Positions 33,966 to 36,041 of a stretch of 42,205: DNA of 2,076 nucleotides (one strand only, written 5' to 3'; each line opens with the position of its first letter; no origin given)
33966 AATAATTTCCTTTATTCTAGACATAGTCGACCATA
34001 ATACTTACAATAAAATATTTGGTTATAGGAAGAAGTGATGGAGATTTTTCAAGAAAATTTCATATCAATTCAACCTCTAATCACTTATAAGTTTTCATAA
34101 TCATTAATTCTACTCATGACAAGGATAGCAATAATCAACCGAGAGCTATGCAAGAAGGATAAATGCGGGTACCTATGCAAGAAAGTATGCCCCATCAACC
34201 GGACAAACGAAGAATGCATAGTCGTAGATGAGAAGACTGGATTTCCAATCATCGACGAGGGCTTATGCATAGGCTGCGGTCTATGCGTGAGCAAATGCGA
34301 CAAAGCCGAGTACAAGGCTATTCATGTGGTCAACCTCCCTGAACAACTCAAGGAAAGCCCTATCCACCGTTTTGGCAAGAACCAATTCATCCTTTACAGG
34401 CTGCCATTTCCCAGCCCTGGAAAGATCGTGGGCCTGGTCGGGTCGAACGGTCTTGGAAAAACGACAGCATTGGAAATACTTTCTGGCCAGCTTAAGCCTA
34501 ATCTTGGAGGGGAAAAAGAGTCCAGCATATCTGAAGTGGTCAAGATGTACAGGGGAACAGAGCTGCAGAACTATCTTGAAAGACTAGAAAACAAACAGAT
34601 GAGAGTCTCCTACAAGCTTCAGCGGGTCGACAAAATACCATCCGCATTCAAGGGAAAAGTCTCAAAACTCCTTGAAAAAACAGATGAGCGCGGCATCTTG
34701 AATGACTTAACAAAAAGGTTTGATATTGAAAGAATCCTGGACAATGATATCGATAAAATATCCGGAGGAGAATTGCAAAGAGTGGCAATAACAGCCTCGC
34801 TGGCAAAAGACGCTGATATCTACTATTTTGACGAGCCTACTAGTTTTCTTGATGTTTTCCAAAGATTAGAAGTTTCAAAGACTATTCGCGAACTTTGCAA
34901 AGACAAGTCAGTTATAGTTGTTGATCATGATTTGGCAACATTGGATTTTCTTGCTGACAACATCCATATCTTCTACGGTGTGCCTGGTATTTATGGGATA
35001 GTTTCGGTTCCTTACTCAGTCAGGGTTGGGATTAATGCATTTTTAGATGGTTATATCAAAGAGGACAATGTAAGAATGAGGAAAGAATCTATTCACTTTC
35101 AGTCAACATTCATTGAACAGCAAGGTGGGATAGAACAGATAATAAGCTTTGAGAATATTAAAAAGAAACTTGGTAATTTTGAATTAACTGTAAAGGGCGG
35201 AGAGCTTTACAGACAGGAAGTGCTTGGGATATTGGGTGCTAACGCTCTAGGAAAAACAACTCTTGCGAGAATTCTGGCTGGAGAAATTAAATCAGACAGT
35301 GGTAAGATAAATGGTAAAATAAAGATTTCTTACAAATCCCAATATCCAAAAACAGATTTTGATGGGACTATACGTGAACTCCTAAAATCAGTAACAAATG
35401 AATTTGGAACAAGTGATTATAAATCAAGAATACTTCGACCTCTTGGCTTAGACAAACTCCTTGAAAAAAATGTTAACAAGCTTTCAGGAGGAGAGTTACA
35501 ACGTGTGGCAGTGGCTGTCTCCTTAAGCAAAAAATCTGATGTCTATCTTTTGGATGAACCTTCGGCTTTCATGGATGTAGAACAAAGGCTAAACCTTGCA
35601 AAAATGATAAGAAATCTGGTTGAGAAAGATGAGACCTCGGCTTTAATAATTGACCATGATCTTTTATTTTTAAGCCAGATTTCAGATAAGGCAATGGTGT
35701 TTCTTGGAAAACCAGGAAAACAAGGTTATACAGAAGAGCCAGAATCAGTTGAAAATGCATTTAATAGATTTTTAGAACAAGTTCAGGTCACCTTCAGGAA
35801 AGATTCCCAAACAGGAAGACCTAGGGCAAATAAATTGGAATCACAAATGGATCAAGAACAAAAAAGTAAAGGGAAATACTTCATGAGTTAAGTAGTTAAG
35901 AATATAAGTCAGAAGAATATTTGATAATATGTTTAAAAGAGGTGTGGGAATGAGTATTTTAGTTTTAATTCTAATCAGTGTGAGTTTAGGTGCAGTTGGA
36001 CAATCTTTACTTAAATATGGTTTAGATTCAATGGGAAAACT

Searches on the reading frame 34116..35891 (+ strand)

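Call 16: search_protein_families(library=pfam, proteins=[window:34116-35891:+], max_evalue=1)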
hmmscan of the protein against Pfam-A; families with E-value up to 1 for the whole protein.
window:34116-35891:+ (591 aa): 31 families (the best 25 are shown)
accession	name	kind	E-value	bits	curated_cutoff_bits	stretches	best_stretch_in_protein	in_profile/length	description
PF00005.33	ABC_tran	-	3.4e-38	131.8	25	2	363-483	7-136/137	ABC transporter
PF02463.25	SMC_N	-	3.6e-10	40.1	40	2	346-520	100-203/220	RecF/RecN/SMC N terminal domain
PF13304.12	AAA_21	-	9.5e-08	32.9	27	1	104-124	1-21/304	AAA domain, putative AbiEii toxin, Type IV TA system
PF04068.21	Fer4_RLI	-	2.1e-07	31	23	1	2-32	1-34/35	Possible Fer4-like domain in RNase L inhibitor, RLI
PF12837.12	Fer4_6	-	3.7e-05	23.9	25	2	43-61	1-19/24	4Fe-4S binding domain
PF00004.35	AAA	-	5.1e-05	24.2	21.2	1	107-159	3-52/131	ATPase family associated with various cellular activities (AAA)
PF13401.12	AAA_22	-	0.00015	22.6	27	1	369-504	7-112/130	AAA domain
PF00037.32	Fer4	-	0.00022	21.4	21.1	1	44-61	1-18/24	4Fe-4S binding domain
PF13476.12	AAA_23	-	0.00025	22.2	27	1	103-208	20-132/201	AAA domain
PF05496.18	RuvB_N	-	0.00056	20.1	27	1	368-394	35-60/159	Holliday junction DNA helicase RuvB P-loop domain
PF14697.11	Fer4_21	-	0.0008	19.9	35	1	45-71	2-28/59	4Fe-4S dicluster domain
PF20720.3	nSTAND3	-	0.001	19.2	27.2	1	364-393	14-43/155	Novel STAND NTPase 3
PF00931.28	NB-ARC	-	0.0019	17.9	23.5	0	368-456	19-87/248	NB-ARC domain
PF12797.12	Fer4_2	-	0.0029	17.9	24.5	1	43-61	2-20/22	4Fe-4S binding domain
PF13175.12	AAA_15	-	0.0074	16.4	32.1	1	107-200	28-124/374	AAA ATPase domain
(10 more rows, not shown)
